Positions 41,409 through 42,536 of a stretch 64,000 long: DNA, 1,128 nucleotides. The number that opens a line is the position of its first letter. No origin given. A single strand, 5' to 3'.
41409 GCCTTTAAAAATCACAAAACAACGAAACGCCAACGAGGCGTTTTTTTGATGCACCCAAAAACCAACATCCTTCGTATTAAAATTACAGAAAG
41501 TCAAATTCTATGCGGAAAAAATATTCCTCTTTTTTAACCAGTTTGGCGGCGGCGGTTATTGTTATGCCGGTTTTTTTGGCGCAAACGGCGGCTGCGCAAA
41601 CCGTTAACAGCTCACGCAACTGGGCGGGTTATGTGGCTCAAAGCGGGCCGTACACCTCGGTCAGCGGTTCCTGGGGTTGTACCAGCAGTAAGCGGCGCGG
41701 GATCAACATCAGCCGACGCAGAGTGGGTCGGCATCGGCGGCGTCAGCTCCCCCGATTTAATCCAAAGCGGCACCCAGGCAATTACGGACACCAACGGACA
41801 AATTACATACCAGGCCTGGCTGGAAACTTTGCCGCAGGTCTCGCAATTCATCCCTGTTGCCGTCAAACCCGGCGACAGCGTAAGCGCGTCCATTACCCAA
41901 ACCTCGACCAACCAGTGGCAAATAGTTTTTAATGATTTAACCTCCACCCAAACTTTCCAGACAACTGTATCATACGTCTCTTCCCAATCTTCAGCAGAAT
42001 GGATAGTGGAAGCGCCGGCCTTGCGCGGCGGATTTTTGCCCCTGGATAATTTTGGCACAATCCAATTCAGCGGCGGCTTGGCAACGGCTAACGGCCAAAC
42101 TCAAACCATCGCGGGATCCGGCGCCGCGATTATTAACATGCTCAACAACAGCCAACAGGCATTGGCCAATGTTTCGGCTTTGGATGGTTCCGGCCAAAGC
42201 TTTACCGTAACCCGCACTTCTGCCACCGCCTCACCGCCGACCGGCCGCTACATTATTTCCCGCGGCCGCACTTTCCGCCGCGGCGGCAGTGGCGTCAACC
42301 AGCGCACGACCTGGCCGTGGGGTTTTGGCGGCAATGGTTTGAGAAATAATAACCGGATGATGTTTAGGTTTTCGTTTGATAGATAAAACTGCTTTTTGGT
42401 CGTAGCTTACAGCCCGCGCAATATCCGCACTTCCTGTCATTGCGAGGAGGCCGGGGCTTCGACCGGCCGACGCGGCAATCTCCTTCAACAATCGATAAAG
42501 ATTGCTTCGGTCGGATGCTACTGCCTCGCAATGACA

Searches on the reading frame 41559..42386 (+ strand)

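Call 42: search_protein_families(library=pfam, proteins=[window:41559-42386:+], max_evalue=0.0001)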
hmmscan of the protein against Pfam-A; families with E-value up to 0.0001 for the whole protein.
window:41559-42386:+ (275 aa): 1 family
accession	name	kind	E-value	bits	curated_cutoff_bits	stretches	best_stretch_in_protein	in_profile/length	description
PF01828.24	Peptidase_A4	-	1.3e-31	110.2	22.3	1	41-211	24-200/206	Peptidase A4 family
